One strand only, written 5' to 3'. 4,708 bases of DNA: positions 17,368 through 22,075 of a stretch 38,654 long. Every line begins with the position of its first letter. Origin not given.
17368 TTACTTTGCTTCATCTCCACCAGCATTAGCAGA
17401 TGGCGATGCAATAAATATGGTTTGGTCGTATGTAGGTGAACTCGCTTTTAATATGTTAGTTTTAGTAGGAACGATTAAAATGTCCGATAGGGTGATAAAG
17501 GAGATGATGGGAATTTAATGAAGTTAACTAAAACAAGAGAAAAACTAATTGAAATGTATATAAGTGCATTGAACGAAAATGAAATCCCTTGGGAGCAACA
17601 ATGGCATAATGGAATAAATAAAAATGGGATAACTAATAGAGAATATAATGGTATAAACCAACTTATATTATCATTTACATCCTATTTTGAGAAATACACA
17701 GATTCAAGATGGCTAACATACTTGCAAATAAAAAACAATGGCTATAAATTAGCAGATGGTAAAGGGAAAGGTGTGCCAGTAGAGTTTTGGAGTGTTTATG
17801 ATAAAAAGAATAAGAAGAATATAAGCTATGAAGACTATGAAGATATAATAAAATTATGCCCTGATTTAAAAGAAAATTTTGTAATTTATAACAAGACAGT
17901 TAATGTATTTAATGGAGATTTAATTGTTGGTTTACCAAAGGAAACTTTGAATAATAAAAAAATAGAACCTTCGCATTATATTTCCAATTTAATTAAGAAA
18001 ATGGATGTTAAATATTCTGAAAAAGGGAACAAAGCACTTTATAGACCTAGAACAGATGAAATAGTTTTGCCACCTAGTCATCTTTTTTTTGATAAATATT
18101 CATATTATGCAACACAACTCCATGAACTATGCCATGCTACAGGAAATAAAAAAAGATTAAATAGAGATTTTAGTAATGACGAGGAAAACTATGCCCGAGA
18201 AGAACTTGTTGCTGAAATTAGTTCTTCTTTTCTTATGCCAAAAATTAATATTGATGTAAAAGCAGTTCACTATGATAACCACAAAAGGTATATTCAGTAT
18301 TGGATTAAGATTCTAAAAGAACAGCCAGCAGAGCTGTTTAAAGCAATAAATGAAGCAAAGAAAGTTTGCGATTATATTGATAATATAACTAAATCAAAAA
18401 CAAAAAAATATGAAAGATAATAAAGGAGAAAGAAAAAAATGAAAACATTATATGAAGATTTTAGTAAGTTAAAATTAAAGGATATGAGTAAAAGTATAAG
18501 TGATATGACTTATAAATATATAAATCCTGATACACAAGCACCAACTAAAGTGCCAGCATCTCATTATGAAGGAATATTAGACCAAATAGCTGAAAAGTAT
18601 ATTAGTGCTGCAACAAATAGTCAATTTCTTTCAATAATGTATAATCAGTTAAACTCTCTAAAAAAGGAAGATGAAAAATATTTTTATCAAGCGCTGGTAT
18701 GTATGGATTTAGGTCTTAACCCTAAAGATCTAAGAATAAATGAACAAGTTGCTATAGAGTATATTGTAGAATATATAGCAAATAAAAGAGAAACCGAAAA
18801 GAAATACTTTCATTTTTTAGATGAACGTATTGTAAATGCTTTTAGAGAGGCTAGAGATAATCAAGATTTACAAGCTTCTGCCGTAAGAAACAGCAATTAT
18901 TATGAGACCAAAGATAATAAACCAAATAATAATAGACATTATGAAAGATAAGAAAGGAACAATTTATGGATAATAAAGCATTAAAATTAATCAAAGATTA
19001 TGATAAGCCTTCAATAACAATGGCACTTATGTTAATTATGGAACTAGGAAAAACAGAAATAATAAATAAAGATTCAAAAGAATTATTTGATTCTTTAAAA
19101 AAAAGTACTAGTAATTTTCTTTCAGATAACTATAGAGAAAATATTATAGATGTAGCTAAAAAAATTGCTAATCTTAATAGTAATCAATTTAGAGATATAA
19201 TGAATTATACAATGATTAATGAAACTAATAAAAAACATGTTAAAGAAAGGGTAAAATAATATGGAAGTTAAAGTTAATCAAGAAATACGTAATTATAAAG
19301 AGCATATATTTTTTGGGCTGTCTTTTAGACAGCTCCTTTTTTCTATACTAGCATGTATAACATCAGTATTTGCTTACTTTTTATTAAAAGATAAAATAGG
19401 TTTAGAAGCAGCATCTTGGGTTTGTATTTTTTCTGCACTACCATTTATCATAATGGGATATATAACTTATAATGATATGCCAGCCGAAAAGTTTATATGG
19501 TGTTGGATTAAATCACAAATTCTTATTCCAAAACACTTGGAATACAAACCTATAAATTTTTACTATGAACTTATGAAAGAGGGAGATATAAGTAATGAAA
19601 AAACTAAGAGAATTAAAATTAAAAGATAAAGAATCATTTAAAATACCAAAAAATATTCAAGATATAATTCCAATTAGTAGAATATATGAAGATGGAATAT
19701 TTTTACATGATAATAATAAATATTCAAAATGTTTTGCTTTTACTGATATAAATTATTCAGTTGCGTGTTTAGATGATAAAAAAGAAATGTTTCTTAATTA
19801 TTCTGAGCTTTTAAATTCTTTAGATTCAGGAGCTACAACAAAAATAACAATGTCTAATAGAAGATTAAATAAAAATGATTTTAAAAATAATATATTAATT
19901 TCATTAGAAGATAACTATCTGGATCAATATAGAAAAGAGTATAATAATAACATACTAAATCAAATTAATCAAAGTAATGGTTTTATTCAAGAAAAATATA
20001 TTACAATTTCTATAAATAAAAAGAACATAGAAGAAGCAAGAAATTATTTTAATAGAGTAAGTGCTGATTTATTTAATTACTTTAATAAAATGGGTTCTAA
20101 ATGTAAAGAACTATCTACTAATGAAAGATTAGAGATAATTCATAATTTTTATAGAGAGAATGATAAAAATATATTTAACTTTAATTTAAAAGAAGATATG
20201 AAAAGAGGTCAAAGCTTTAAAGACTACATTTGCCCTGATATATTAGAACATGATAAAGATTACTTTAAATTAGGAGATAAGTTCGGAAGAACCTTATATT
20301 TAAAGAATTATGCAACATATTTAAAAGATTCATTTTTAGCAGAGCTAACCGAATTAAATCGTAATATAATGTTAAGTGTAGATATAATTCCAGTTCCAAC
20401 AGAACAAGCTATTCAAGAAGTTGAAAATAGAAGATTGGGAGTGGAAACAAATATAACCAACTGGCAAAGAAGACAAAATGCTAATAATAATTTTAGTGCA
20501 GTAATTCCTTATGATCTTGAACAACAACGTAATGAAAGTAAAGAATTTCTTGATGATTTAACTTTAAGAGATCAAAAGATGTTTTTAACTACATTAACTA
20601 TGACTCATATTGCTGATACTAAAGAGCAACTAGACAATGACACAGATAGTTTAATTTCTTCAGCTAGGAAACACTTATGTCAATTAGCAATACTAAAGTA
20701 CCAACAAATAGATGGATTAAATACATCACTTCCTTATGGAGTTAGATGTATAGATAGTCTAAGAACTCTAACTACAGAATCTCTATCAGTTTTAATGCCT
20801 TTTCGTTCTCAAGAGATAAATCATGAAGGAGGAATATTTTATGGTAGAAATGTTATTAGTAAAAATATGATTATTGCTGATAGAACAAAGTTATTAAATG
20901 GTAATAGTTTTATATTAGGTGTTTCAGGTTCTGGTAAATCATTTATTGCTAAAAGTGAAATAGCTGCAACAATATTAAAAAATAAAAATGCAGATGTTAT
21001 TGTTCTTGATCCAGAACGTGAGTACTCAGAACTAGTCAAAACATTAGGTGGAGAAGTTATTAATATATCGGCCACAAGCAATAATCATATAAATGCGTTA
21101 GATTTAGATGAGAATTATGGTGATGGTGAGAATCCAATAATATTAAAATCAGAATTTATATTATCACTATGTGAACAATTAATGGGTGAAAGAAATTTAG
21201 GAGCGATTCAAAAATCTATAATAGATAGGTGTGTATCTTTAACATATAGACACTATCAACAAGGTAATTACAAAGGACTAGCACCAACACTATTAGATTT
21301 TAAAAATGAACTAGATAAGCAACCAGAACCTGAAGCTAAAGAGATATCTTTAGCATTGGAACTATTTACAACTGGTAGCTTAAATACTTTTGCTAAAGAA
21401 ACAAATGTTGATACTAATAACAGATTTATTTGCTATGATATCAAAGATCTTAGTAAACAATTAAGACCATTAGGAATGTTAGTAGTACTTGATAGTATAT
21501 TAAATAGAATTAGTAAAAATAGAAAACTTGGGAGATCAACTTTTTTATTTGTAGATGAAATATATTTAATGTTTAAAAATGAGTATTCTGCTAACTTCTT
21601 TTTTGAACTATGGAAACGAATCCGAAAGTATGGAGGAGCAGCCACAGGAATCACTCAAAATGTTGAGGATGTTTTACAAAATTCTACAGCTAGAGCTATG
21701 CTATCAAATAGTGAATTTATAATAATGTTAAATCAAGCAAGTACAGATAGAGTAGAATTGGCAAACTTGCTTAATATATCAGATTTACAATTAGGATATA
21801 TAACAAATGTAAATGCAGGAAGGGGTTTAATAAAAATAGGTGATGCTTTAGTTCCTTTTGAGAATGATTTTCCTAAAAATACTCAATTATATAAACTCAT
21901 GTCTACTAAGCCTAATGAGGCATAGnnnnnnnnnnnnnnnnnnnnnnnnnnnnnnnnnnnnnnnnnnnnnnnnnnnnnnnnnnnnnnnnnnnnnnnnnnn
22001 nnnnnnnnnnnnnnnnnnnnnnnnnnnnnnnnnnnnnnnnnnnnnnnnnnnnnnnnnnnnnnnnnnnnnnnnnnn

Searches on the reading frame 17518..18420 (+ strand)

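Call 5: search_protein_families(library=pfam, proteins=[window:17518-18420:+], max_evalue=0.001)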
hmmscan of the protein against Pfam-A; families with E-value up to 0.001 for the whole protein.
window:17518-18420:+ (300 aa): 2 families
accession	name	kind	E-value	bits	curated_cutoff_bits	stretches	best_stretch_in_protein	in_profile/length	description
PF18818.7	MPTase-PolyVal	-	1.2e-34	119.5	27.5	1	156-277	4-124/126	Zincin-like metallopeptidase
PF08401.16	ArdcN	-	1.8e-18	67.4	22.6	1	5-107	2-107/123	N-terminal domain of anti-restriction factor ArdC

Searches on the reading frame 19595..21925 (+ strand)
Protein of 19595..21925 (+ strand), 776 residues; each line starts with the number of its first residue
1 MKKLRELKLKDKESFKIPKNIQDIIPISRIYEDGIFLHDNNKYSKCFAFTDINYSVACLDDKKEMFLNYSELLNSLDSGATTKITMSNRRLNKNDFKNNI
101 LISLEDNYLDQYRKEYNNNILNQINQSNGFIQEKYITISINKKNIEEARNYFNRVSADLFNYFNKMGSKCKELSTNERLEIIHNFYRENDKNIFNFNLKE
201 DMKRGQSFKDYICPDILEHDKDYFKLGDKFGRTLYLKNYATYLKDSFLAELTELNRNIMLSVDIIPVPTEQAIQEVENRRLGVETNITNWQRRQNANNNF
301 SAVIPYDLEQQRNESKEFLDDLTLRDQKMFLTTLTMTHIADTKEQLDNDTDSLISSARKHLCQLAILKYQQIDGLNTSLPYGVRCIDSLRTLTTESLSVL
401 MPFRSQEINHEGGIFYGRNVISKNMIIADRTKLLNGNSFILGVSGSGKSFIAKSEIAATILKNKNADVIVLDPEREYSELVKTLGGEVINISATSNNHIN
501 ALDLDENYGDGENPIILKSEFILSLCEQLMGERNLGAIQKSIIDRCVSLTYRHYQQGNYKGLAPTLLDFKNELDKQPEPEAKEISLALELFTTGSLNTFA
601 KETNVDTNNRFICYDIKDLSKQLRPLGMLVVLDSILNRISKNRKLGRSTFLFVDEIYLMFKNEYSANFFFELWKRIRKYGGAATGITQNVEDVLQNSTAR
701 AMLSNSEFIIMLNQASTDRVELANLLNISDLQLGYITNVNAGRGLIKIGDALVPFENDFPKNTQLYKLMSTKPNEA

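Call 5: search_protein_families(library=pfam, proteins=[window:19595-21925:+], max_evalue=0.001)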
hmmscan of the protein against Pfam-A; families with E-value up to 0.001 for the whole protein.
window:19595-21925:+ (776 aa): 2 families
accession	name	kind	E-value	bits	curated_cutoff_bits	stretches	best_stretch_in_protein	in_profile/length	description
PF19044.6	P-loop_TraG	-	8.9e-16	58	25.8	1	430-740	24-346/413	TraG P-loop domain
PF01935.23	DUF87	-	2e-09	38.3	23.2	1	437-585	25-163/220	Helicase HerA, central domain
